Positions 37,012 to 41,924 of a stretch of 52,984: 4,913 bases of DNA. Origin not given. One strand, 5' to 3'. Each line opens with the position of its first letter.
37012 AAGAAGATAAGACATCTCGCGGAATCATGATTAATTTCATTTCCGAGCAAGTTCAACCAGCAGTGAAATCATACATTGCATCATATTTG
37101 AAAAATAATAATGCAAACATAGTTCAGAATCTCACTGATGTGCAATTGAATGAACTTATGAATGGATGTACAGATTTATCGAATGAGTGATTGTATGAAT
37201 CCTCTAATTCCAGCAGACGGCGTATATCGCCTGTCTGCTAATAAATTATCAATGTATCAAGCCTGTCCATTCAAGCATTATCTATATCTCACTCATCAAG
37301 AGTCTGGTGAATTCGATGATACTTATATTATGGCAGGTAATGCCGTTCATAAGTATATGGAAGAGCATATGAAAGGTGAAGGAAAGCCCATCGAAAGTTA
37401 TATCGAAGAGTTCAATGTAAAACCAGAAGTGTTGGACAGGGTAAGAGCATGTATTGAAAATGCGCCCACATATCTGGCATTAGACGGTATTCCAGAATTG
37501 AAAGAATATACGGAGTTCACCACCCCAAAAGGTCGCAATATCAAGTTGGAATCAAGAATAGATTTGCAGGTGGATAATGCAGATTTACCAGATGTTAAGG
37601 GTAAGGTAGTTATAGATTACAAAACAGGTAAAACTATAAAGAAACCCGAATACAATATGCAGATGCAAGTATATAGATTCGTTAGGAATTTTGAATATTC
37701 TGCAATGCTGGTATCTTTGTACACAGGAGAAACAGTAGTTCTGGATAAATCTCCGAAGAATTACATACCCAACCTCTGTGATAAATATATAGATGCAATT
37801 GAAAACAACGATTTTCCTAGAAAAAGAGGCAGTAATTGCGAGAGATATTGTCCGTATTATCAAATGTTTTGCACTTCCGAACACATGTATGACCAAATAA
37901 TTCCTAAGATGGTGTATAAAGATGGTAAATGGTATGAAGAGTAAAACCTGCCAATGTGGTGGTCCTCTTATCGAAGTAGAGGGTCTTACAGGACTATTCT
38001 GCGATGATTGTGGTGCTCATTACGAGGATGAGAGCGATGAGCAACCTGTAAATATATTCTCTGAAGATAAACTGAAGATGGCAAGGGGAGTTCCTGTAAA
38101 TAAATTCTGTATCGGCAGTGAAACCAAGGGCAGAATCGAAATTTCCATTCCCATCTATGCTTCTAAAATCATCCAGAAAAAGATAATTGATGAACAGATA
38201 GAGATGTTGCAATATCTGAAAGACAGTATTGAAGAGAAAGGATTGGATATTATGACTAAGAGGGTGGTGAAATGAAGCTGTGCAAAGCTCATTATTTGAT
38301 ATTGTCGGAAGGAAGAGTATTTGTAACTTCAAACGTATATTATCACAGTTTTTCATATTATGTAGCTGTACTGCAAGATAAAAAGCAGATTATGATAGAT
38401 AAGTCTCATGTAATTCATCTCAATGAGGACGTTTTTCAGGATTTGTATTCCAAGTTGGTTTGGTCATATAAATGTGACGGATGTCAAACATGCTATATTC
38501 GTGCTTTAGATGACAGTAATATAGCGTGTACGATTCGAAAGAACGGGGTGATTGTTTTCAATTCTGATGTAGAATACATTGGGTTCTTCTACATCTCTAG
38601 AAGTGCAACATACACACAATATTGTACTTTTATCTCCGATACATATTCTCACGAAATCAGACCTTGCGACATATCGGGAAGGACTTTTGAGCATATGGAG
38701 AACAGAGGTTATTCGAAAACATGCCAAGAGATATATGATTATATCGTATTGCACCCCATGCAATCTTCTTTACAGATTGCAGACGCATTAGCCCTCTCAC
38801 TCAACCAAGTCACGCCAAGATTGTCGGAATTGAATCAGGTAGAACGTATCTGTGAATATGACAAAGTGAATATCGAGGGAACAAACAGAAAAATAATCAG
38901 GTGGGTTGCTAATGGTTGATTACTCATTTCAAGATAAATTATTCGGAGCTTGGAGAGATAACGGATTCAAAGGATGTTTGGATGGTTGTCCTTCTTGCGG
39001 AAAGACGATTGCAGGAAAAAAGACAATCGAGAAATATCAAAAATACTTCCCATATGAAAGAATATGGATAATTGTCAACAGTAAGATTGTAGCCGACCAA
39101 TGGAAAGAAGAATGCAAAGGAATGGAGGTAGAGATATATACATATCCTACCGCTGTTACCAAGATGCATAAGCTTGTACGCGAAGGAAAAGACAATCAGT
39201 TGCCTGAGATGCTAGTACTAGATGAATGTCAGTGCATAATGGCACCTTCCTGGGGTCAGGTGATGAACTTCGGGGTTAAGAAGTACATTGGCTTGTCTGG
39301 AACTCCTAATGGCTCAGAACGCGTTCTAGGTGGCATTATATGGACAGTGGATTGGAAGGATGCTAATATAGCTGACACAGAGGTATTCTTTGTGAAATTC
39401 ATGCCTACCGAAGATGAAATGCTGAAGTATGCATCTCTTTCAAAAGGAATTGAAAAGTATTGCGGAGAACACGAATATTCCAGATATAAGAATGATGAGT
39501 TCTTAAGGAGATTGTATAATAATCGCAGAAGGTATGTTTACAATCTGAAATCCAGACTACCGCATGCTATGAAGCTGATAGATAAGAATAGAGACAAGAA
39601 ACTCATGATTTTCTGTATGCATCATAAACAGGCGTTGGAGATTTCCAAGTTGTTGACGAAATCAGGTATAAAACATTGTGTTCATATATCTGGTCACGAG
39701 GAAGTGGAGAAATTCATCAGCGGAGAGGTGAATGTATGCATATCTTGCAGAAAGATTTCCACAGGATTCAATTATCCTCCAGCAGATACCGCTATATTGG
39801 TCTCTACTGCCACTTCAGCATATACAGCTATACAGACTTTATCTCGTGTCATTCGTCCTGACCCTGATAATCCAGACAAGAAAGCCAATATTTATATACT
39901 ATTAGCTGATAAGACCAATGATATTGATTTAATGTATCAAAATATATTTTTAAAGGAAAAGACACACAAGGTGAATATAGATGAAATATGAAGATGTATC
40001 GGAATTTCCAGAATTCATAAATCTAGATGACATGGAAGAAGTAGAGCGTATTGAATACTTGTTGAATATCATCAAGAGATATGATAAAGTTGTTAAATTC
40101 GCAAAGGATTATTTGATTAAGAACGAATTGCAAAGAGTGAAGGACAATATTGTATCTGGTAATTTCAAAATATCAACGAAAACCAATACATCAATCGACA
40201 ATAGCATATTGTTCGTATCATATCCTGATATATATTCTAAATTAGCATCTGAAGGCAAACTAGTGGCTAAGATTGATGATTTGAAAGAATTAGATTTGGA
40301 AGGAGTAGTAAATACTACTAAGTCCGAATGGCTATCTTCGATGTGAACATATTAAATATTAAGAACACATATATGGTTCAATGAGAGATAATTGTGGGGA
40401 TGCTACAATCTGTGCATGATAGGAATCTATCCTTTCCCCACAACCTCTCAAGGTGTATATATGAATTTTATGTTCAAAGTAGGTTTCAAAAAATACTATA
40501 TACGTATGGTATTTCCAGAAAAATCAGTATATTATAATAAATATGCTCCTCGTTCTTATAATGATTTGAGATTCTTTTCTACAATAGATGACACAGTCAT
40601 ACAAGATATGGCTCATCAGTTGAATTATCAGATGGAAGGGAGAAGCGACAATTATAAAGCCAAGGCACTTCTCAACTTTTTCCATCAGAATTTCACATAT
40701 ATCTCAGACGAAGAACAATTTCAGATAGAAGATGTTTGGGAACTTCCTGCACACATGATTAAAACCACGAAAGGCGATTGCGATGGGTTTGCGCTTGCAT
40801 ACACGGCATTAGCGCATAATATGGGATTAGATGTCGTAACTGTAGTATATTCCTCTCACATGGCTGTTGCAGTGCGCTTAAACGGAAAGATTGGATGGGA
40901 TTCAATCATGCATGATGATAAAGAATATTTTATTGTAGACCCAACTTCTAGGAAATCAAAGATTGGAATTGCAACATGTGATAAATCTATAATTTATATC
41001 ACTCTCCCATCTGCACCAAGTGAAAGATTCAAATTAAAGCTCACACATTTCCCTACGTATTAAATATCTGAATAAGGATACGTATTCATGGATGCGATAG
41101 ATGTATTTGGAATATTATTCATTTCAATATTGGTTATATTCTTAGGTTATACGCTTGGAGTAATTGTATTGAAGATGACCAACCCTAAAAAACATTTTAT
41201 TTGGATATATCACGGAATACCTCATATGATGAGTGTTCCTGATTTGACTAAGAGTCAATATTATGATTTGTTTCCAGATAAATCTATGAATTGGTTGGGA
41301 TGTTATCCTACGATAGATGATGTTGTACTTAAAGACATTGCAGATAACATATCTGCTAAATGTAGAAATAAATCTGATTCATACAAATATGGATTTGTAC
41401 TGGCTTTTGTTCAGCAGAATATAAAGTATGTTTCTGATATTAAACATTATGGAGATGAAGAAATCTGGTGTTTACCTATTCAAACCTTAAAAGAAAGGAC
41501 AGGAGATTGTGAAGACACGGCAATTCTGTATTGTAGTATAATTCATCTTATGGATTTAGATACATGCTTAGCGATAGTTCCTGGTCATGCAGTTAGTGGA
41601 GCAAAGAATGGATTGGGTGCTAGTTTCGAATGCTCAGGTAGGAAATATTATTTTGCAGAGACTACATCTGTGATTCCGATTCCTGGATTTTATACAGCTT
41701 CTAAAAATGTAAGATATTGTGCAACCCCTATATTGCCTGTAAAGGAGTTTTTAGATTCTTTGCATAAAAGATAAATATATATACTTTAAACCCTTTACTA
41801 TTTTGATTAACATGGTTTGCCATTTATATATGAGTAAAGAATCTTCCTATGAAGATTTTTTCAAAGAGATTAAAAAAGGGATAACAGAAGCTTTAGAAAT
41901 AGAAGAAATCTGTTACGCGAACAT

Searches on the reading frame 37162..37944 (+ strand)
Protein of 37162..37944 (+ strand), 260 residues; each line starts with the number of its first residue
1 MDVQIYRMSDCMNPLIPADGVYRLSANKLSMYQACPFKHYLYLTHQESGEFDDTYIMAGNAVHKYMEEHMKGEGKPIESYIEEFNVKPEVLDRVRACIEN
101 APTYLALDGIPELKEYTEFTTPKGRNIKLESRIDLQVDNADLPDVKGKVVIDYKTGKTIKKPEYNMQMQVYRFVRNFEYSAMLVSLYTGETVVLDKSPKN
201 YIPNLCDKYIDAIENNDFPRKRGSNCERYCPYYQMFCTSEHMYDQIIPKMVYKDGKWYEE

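Call 10: search_protein_families(library=pfam, proteins=[window:37162-37944:+], max_evalue=0.01)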
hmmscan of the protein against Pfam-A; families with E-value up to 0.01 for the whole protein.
window:37162-37944:+ (260 aa): 3 families
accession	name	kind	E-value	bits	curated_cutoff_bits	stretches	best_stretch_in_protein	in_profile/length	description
PF12705.13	PDDEXK_1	-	1.5e-14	55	22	1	23-232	1-242/247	PD-(D/E)XK nuclease superfamily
PF12684.13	DUF3799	-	2.1e-05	24.8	26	1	29-181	5-155/233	PDDEXK-like domain of unknown function (DUF3799)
PF01930.23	Cas_Cas4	-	4.4e-05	24.1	22.7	0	125-237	47-158/160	Domain of unknown function DUF83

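Call 25: search_protein_families(library=ncbifam, proteins=[window:37162-37944:+], max_evalue=0.001)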
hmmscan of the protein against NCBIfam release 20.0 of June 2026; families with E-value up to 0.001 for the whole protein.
window:37162-37944:+ (260 aa): 1 family
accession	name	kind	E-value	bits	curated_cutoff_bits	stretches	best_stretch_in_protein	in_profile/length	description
TIGR00372.1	cas4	equivalog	1.9e-05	24.6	65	1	129-238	68-179/180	CRISPR-associated protein Cas4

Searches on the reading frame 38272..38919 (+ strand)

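Call 10: search_protein_families(library=pfam, proteins=[window:38272-38919:+], max_evalue=0.01)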
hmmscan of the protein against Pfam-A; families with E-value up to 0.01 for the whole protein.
window:38272-38919:+ (215 aa): 0 families

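Call 86: search_protein_families(library=phrogs, proteins=[window:38272-38919:+], max_evalue=0.001)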
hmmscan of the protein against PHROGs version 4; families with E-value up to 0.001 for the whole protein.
window:38272-38919:+ (215 aa): 1 family
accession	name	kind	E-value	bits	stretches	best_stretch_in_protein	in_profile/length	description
phrog_1123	-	unknown function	3.4e-09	37.5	1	141-212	24-95/112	-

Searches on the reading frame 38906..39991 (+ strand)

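Call 10: search_protein_families(library=pfam, proteins=[window:38906-39991:+], max_evalue=0.01)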
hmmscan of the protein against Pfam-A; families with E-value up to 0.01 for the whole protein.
window:38906-39991:+ (361 aa): 3 families
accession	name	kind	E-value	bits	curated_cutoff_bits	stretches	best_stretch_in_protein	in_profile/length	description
PF00271.37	Helicase_C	-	5e-08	33.6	23.5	1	221-317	6-108/110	Helicase conserved C-terminal domain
PF04851.21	ResIII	-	4.3e-07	30.4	22.5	1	22-134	25-162/164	Type III restriction enzyme, res subunit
PF13245.12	AAA_19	-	0.0041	17.7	25.1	0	24-114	15-105/134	AAA domain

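Call 25: search_protein_families(library=ncbifam, proteins=[window:38906-39991:+], max_evalue=0.001)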
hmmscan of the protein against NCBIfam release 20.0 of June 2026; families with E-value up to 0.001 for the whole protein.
window:38906-39991:+ (361 aa): 1 family
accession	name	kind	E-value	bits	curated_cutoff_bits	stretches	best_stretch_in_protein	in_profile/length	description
TIGR04095.1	dnd_restrict_1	equivalog_domain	7.8e-15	54.8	600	1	101-348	135-411/451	DNA phosphorothioation system restriction enzyme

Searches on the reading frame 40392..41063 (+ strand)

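Call 10: search_protein_families(library=pfam, proteins=[window:40392-41063:+], max_evalue=0.01)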
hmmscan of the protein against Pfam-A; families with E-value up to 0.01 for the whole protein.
window:40392-41063:+ (223 aa): 4 families
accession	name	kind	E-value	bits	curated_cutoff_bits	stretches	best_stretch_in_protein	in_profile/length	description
PF01841.26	Transglut_core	-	1.1e-06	29.3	23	1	83-184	11-108/108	Transglutaminase-like superfamily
PF04473.18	DUF553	-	1.1e-05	25.3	20.5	1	75-166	4-107/140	Transglutaminase-like domain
PF13369.12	Transglut_core2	-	0.00018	21.5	23.5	1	70-196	7-122/155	Transglutaminase-like superfamily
PF06035.17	Peptidase_C93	-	0.0056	16.9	27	1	98-149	50-96/162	Bacterial transglutaminase-like cysteine proteinase BTLCP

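Call 86: search_protein_families(library=phrogs, proteins=[window:40392-41063:+], max_evalue=0.001)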
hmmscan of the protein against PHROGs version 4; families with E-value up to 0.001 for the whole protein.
window:40392-41063:+ (223 aa): 0 families

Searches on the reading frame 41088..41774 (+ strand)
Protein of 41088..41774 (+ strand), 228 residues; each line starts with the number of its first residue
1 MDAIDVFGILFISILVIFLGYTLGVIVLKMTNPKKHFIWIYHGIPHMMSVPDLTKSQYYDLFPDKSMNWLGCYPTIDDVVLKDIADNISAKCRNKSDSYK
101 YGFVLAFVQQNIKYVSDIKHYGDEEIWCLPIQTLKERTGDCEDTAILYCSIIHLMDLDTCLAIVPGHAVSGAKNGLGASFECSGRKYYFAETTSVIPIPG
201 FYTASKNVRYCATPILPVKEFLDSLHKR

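Call 10: search_protein_families(library=pfam, proteins=[window:41088-41774:+], max_evalue=0.01)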
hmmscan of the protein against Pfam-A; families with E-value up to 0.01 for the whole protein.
window:41088-41774:+ (228 aa): 4 families
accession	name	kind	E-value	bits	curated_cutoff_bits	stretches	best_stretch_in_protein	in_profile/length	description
PF24656.1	CEPT76_peptidase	-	0.00018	22.1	27.8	1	125-163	1-39/121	CEP76 peptidase-like domain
PF06035.17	Peptidase_C93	-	0.00024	21.4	27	1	106-147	47-83/162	Bacterial transglutaminase-like cysteine proteinase BTLCP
PF01841.26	Transglut_core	-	0.00063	20.4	23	1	83-154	2-67/108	Transglutaminase-like superfamily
PF04473.18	DUF553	-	0.005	16.7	20.5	1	87-158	5-81/140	Transglutaminase-like domain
